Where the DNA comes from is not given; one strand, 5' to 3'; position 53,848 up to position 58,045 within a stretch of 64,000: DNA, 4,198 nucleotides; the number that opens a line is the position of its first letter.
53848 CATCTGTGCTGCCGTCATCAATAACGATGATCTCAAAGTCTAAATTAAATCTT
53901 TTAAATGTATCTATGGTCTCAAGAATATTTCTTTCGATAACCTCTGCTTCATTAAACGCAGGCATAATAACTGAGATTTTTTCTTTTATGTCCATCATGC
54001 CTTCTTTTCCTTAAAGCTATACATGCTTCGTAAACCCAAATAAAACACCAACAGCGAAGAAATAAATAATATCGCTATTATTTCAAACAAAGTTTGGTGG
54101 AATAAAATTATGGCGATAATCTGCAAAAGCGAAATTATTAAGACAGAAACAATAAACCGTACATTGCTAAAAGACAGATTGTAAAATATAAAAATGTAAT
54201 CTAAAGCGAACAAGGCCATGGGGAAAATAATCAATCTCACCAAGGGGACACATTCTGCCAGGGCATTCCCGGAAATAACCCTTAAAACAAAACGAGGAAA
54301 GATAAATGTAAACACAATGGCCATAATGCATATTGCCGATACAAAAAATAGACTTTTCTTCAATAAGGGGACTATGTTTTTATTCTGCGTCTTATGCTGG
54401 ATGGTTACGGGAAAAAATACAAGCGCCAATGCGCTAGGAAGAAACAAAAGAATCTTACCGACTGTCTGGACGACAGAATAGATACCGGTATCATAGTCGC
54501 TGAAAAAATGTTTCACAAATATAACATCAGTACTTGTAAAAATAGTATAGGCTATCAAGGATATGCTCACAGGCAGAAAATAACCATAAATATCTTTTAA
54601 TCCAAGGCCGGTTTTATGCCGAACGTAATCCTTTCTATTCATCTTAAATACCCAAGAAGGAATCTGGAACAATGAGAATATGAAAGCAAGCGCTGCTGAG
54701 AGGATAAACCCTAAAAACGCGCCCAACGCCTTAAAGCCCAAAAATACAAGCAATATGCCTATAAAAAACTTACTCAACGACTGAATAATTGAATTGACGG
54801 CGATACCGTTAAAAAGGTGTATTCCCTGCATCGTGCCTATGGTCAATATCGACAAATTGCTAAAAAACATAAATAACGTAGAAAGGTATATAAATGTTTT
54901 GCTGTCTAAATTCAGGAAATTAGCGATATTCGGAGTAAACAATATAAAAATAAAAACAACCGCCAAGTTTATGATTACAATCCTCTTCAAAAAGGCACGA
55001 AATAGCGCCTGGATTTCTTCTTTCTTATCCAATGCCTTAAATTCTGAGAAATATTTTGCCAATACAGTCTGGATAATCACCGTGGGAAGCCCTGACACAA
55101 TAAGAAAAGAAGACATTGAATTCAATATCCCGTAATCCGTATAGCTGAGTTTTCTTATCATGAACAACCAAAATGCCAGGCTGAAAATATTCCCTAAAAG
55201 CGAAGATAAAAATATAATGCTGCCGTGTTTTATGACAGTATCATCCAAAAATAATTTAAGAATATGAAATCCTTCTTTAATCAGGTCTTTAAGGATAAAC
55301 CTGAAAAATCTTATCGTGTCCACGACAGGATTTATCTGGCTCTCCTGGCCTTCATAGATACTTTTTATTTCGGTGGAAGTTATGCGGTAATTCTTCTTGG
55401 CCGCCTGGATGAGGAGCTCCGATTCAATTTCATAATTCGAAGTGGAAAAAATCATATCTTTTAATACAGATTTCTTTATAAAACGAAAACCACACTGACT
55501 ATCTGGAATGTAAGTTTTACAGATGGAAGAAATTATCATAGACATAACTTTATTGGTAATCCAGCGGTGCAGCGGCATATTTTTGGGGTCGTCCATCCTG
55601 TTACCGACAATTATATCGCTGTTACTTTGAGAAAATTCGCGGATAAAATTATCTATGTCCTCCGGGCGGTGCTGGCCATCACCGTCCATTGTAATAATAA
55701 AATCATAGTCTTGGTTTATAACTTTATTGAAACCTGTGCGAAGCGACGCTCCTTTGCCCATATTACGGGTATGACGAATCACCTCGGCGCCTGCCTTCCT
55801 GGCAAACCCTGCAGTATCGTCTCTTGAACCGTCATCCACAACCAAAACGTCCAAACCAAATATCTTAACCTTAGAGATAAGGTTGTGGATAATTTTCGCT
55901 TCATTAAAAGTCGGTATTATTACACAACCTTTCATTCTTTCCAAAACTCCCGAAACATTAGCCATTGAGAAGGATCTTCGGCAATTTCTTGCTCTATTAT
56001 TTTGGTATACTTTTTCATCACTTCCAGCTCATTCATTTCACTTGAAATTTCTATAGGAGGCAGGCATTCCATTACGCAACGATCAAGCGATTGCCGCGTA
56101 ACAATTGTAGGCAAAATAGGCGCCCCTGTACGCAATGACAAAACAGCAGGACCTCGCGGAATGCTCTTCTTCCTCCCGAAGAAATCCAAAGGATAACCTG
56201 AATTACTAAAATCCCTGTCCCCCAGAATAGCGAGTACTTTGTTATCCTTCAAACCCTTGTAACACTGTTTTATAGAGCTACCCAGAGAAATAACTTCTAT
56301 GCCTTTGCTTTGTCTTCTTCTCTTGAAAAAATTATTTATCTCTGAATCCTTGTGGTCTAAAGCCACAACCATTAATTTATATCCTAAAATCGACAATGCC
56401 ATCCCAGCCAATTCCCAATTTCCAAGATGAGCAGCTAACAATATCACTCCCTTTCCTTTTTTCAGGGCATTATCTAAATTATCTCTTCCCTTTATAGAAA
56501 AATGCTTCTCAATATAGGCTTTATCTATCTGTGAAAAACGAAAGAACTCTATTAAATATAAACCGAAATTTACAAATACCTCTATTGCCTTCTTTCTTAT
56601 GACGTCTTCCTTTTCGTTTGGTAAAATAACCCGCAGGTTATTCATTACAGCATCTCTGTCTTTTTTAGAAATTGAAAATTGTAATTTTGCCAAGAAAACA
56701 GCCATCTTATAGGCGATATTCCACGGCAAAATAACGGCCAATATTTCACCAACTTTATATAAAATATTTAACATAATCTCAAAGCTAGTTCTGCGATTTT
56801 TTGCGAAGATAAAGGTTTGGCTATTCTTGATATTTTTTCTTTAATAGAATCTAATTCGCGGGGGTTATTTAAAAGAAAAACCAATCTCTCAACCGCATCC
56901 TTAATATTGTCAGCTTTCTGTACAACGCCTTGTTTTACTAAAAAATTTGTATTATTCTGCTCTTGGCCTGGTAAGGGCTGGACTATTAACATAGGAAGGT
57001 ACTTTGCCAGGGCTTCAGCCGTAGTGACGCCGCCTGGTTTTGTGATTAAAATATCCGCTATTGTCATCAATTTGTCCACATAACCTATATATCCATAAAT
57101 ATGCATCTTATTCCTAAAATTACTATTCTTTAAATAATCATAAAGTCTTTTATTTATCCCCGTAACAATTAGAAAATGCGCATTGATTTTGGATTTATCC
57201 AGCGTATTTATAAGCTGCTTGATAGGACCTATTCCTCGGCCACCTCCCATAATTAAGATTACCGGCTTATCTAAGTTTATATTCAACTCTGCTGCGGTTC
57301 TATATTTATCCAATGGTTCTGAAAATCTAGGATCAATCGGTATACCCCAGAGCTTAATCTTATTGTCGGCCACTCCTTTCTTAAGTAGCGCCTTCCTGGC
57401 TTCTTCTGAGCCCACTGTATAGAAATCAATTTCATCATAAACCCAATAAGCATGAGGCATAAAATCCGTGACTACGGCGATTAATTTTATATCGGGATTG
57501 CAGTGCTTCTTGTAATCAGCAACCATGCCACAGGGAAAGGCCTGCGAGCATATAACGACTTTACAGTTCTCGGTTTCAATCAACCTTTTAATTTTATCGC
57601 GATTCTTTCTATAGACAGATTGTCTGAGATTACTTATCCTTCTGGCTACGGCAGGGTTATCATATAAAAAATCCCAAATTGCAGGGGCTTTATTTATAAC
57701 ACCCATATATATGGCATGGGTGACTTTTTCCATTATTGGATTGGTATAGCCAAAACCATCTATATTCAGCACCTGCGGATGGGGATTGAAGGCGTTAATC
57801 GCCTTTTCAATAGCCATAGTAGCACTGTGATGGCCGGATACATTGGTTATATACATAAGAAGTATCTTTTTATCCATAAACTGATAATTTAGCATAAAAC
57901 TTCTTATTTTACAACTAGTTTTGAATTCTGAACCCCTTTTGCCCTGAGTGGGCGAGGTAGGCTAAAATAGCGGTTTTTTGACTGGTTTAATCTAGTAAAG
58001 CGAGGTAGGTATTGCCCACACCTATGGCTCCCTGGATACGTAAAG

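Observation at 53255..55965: GT2 (polyprenyl-phosphate sugar synthase-like) covalently fused to a MOP-type flippase, preceded by a second GtrB-like GT2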

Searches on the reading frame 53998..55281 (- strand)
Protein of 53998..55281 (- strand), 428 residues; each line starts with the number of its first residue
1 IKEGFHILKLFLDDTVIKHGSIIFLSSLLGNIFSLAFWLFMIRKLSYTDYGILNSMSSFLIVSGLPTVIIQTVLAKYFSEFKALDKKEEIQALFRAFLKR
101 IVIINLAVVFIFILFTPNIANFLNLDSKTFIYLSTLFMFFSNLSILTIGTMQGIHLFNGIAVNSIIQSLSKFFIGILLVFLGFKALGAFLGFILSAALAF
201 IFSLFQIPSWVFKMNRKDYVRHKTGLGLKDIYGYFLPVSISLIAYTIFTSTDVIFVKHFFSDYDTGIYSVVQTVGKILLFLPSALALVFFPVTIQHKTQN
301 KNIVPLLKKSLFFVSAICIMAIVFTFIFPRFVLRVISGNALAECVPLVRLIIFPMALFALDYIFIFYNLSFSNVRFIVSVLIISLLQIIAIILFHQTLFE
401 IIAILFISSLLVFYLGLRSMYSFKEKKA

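Call 38: find_homologous_proteins(query=A3, max_evalue=1e-10)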
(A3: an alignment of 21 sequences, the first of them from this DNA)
Query A3 (21 sequences) (428 aa, profile of the alignment): 113 proteins with E <= 1e-10 among 8000 candidates.
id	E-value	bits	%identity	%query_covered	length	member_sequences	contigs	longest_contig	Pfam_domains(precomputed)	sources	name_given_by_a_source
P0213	4.1e-161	555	36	96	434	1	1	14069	PF01943.23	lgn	-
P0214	1.3e-156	540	36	97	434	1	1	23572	-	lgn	-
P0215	2.6e-155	536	36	94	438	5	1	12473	PF01943.23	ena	-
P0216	1.1e-150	520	35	93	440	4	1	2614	PF13440.12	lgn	-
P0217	1.3e-148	514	32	96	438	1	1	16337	PF01943.23,PF13440.12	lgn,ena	-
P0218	1.9e-147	510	33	97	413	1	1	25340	PF01943.23,PF13440.12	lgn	-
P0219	6.6e-146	505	37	96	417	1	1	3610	PF01943.23,PF13440.12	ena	-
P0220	6.6e-146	505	39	96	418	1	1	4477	PF01943.23,PF13440.12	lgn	-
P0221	1.0e-145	504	34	96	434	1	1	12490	PF01943.23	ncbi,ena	-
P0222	8.4e-145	501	40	96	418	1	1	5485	PF01943.23,PF13440.12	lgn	-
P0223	1.8e-143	497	35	95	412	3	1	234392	PF13440.12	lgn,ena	-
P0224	8.0e-143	494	43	94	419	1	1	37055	PF01943.23,PF13440.12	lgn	-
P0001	4.5e-139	482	90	100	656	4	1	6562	PF00535.33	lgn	-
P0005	2.5e-138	480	63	98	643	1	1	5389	PF01943.23,PF13440.12,PF00535.33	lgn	-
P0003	2.9e-137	476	64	100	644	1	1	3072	PF01943.23,PF00535.33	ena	-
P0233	3.8e-114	400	33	92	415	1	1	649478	PF01943.23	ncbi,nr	ncbi:MAG: oligosaccharide flippase family protein [Candidatus Omnitrophica bacterium]|nr:oligosaccha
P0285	3.1e-46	176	22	91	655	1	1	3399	-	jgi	jgi:O-antigen/teichoic acid export membrane protein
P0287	1.1e-45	174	29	16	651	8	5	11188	PF01943.23,PF13440.12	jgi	-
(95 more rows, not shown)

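Call 39: find_encoding_contigs(protein=P0224, flank=7000, max_places=1)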
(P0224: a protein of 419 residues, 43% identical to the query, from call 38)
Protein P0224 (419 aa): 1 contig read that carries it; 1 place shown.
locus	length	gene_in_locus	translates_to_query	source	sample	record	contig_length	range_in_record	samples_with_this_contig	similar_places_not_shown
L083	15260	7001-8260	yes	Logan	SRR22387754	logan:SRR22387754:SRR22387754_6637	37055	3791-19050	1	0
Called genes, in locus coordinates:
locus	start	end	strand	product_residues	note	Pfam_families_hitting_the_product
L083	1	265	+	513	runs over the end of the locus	PF03065:Glyco_hydro_57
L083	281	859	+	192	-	-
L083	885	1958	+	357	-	PF00142:Fer4_NifH (weak), PF01656:CbiA, PF02374:ArsA_ATPase (weak), PF06564:CBP_BcsQ, PF09140:MipZ (weak), PF10609:ParA (weak), PF13614:AAA_31, PF16561:AMPK1_CBM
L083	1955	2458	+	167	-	PF14512:TM1586_NiRdase (weak), PF00881:Nitroreductase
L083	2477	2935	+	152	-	-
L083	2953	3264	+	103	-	-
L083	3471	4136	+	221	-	-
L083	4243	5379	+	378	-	PF06925:MGDG_synth, PF04101:Glyco_tran_28_C, PF00534:Glycos_transf_1 (weak)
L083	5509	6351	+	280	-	PF03279:Lip_A_acyltrans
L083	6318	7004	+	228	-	PF00535:Glycos_transf_2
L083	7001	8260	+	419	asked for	PF01943:Polysacc_synt, PF13440:Polysacc_synt_3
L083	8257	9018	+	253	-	PF13641:Glyco_tranf_2_3, PF00535:Glycos_transf_2, PF10111:Glyco_tranf_2_2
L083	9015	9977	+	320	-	PF00535:Glycos_transf_2, PF13641:Glyco_tranf_2_3 (weak), PF10111:Glyco_tranf_2_2 (weak), PF13632:Glyco_trans_2_3 (weak)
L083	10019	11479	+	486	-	PF04055:Radical_SAM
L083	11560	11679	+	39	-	-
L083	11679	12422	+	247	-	PF00112:Peptidase_C1, PF03051:Peptidase_C1_2 (weak)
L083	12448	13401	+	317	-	PF01073:3Beta_HSD, PF01370:Epimerase, PF02719:Polysacc_synt_2, PF04321:RmlD_sub_bind, PF05368:NmrA (weak), PF16363:GDP_Man_Dehyd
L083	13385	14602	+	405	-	PF00155:Aminotran_1_2 (weak), PF01053:Cys_Met_Meta_PP (weak), PF01041:DegT_DnrJ_EryC1, PF01212:Beta_elim_lyase (weak)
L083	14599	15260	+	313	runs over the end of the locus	PF01370:Epimerase, PF02719:Polysacc_synt_2 (faint), PF04321:RmlD_sub_bind, PF16363:GDP_Man_Dehyd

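Call 40: find_encoding_contigs(protein=P0233, flank=7000, max_places=1)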
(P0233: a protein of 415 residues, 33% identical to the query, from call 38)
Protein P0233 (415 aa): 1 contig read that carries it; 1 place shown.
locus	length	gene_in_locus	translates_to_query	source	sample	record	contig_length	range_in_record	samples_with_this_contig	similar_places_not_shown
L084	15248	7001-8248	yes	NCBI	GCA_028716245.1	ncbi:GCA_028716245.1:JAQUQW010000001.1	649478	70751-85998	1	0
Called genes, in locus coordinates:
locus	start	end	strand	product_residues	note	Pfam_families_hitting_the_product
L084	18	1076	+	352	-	PF01073:3Beta_HSD (faint), PF01370:Epimerase, PF02719:Polysacc_synt_2 (weak), PF04321:RmlD_sub_bind, PF16363:GDP_Man_Dehyd, PF07993:NAD_binding_4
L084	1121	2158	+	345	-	PF01073:3Beta_HSD (weak), PF01370:Epimerase, PF02719:Polysacc_synt_2 (weak), PF04321:RmlD_sub_bind (weak), PF07993:NAD_binding_4, PF16363:GDP_Man_Dehyd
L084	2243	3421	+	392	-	PF13173:AAA_14, PF13635:DUF4143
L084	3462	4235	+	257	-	-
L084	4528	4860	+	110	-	PF13412:HTH_24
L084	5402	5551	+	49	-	-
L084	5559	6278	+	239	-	PF13091:PLDc_2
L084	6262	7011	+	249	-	-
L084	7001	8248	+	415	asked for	PF01943:Polysacc_synt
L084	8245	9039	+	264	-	PF00535:Glycos_transf_2, PF13641:Glyco_tranf_2_3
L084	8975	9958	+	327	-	PF00535:Glycos_transf_2, PF13641:Glyco_tranf_2_3 (weak), PF13632:Glyco_trans_2_3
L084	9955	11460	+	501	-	PF02310:B12-binding (weak), PF04055:Radical_SAM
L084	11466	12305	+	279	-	PF00535:Glycos_transf_2, PF10111:Glyco_tranf_2_2 (weak), PF13641:Glyco_tranf_2_3, PF10111:Glyco_tranf_2_2 (weak)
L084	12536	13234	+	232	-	PF00657:Lipase_GDSL (faint), PF13472:Lipase_GDSL_2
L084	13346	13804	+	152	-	PF25087:GMPPB_C (faint), PF00132:Hexapep, PF14602:Hexapep_2 (weak)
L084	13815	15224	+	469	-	PF02310:B12-binding, PF04055:Radical_SAM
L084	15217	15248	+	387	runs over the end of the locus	PF00534:Glycos_transf_1, PF13692:Glyco_trans_1_4, PF26337:Gtf3_C (weak)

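Call 43: search_protein_families(library=pfam, proteins=[L084:6262-7011:+, L084:5559-6278:+, P0285, P0287, L083:6318-7004:+], max_evalue=0.01)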
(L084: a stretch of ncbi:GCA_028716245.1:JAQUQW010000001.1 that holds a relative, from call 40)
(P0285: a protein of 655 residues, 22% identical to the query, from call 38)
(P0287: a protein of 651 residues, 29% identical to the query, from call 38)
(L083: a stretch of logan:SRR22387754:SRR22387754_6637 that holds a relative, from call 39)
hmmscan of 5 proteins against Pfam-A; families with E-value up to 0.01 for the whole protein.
L084:6262-7011:+ (249 aa): 0 families

L084:5559-6278:+ (239 aa): 2 families
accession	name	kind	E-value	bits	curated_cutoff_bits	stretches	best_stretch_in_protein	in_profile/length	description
PF13091.12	PLDc_2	-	7.9e-25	87.7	27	1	40-175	3-131/132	PLD-like domain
PF00614.28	PLDc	-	0.0017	18.7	21.9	1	126-147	6-27/28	Phospholipase D Active site motif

P0285 (655 aa): 0 families

P0287 (651 aa): 2 families
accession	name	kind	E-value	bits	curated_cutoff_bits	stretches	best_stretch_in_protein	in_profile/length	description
PF13440.11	Polysacc_synt_3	-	1.2e-10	41.6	23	1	40-287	2-249/293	Polysaccharide biosynthesis protein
PF01943.22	Polysacc_synt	-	2.7e-08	34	28.2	1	16-278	2-270/274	Polysaccharide biosynthesis protein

L083:6318-7004:+ (228 aa): 2 families
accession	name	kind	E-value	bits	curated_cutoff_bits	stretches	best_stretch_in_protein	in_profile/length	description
PF00535.33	Glycos_transf_2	-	3e-20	73.3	23.3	1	16-169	3-165/168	Glycosyl transferase family 2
PF02879.22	PGM_PMM_II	-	0.0011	19.8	29.3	0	22-54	67-99/103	Phosphoglucomutase/phosphomannomutase, alpha/beta/alpha domain II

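Call 44: find_related_loci(query=A3, collection=metagenome_contigs, flank=6000)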
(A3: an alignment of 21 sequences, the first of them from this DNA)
Query A3 (428 aa) in metagenome_contigs; peptide patterns used: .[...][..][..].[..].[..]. (x = any residue, [..] = any of these).
600 stretches matched a pattern (row limit reached: there are more); 545 encode a relative of the query (tblastn E <= 1e-3); the best 80 are kept; 80 distinct loci.
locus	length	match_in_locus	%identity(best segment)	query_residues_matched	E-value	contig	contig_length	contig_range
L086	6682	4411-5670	55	1-420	4e-147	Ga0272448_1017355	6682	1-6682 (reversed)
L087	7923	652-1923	55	1-426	1e-143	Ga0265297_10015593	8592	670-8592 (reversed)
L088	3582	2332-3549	38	10-418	3e-92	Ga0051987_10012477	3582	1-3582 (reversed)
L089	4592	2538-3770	38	8-418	8e-84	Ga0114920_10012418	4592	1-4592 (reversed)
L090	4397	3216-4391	37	8-402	9e-80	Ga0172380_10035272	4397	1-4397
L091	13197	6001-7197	36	14-416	9e-76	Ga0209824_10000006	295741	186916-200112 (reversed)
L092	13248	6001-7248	36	9-427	1e-75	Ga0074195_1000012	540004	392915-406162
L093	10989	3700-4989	37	1-418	1e-71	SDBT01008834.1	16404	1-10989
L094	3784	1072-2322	34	16-427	2e-64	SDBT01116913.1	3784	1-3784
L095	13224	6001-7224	32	14-427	1e-62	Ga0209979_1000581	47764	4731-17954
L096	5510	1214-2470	33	14-424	2e-61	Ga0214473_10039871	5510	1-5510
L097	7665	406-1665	32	13-428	4e-61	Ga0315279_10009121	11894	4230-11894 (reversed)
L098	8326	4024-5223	31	9-415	5e-61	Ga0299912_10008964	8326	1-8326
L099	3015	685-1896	33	13-417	8e-61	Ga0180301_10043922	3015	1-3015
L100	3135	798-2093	31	8-407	2e-60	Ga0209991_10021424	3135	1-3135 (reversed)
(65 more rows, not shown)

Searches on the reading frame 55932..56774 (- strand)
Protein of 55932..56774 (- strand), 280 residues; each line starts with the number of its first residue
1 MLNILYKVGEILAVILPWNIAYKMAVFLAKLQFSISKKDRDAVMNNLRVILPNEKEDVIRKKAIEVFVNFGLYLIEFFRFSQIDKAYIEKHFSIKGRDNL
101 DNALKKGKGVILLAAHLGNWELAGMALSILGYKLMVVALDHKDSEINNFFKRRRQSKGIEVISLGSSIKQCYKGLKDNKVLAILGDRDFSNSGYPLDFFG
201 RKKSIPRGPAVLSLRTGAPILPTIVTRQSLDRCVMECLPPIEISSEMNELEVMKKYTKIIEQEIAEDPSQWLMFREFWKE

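Call 3: search_protein_families(library=pfam, proteins=[window:55932-56774:-], max_evalue=0.01)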
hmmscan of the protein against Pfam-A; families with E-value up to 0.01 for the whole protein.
window:55932-56774:- (280 aa): 1 family
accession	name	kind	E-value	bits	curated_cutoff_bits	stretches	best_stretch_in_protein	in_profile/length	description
PF03279.18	Lip_A_acyltrans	-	1.8e-51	175.6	22.3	1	8-279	21-294/295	Bacterial lipid A biosynthesis acyltransferase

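Call 4: search_protein_families(library=ncbifam, proteins=[window:55932-56774:-], max_evalue=0.01)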
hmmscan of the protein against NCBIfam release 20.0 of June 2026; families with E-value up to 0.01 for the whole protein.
window:55932-56774:- (280 aa): 17 families
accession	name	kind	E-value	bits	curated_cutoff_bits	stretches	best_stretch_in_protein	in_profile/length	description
NF005919.0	PRK07920.1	equivalog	6.9e-45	153.4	209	1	4-279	13-294/311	phosphatidylinositol mannoside acyltransferase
NF006270.0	PRK08419.1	equivalog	6.2e-39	134.1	248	1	3-279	7-289/298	lipid A biosynthesis lauroyl acyltransferase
TIGR02207.1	lipid_A_htrB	subfamily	5.3e-25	88.4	297.8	1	12-275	24-288/303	LpxL/LpxP family Kdo(2)-lipid IV(A) lauroyl/palmitoleoyl acyltransferase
NF005120.0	PRK06553.1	equivalog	3.3e-21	75.9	273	1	19-279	40-307/308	lipid A biosynthesis lauroyl acyltransferase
NF006507.0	PRK08943.1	subfamily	1.9e-20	73.1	337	1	14-272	38-298/322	lipid A biosynthesis (KDO)2-(lauroyl)-lipid IVA acyltransferase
NF005340.0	PRK06860.1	subfamily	1.2e-19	70.7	398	1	12-275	30-294/309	lipid A biosynthesis lauroyl acyltransferase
TIGR02208.1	lipid_A_msbB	equivalog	2e-19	70.1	336.05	1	14-273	28-289/305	lauroyl-Kdo(2)-lipid IV(A) myristoyltransferase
NF006487.0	PRK08905.1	equivalog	1.5e-16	60.3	281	1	14-273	11-268/290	lysophospholipid acyltransferase family protein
NF005952.0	PRK08025.1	equivalog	2.6e-16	59.6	517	1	12-275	28-291/306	kdo(2)-lipid IV(A) palmitoleoyltransferase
NF006432.0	PRK08706.1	equivalog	5.4e-15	55.4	384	1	14-275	12-275/289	lipid A biosynthesis lauroyl acyltransferase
NF005150.0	PRK06628.1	equivalog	1.4e-14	54.2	350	1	45-279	55-289/290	lipid A biosynthesis lauroyl acyltransferase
NF004569.0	PRK05906.1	equivalog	1.5e-14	53.7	439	1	95-279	127-313/454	lipid A biosynthesis lauroyl acyltransferase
NF006438.0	PRK08734.1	equivalog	2.2e-14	53.2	363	1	3-221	8-227/305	lauroyl acyltransferase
NF004191.0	PRK05646.1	equivalog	3.2e-13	49.5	491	1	12-275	27-292/310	lipid A biosynthesis lauroyl acyltransferase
NF006437.0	PRK08733.1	equivalog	5.2e-13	48.8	540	1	9-275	27-291/306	LpxL/LpxP family Kdo(2)-lipid IV(A) lauroyl/palmitoleoyl acyltransferase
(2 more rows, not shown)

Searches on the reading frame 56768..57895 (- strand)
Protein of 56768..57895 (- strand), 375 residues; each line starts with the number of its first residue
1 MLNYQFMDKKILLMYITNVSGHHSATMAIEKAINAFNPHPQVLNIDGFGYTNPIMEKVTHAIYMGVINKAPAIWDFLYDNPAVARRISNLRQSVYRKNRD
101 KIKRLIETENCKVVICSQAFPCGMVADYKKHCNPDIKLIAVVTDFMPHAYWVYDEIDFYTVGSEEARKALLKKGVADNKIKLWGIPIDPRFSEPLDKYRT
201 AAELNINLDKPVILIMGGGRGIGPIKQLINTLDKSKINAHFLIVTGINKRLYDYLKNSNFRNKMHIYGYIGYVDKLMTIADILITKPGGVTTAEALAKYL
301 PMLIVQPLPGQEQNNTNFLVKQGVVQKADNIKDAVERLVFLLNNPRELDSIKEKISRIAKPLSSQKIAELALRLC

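Call 3: search_protein_families(library=pfam, proteins=[window:56768-57895:-], max_evalue=0.01)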
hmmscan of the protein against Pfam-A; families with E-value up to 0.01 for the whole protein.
window:56768-57895:- (375 aa): 3 families
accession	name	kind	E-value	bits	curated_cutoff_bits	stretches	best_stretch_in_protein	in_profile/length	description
PF06925.17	MGDG_synth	-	1.3e-22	81.1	25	1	22-187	1-169/169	Monogalactosyldiacylglycerol (MGDG) synthase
PF00534.26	Glycos_transf_1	-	2.4e-09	37.4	26.4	1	202-354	7-168/172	Glycosyl transferases group 1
PF04101.22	Glyco_tran_28_C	-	1.4e-07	32.1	22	1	212-329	1-124/166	Glycosyltransferase family 28 C-terminal domain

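Call 4: search_protein_families(library=ncbifam, proteins=[window:56768-57895:-], max_evalue=0.01)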
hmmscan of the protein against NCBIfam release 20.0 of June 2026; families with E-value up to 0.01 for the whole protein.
window:56768-57895:- (375 aa): 6 families
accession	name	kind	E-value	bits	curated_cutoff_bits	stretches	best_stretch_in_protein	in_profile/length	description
NF010135.0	PRK13609.1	equivalog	6.1e-63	213.1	500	1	8-372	4-366/388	diglucosyl diacylglycerol synthase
NF010134.0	PRK13608.1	equivalog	4.3e-44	151.1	557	1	8-372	5-366/391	diglucosyl diacylglycerol synthase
TIGR01133.1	murG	equivalog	8.2e-11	41.5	250.25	1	201-370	174-352/353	undecaprenyldiphospho-muramoylpentapeptide beta-N-acetylglucosaminyltransferase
NF009102.0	PRK12446.1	equivalog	5.5e-05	22.2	339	1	197-308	172-280/352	undecaprenyldiphospho-muramoylpentapeptide beta-N-acetylglucosaminyltransferase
TIGR03590.1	PseG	equivalog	0.00012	21.8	153.55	1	201-316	161-278/280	UDP-2,4-diacetamido-2,4,6-trideoxy-beta-L-altropyranose hydrolase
TIGR03999.1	thiol_BshA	equivalog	0.00015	20.8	273.7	1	135-365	124-360/375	N-acetyl-alpha-D-glucosaminyl L-malate synthase BshA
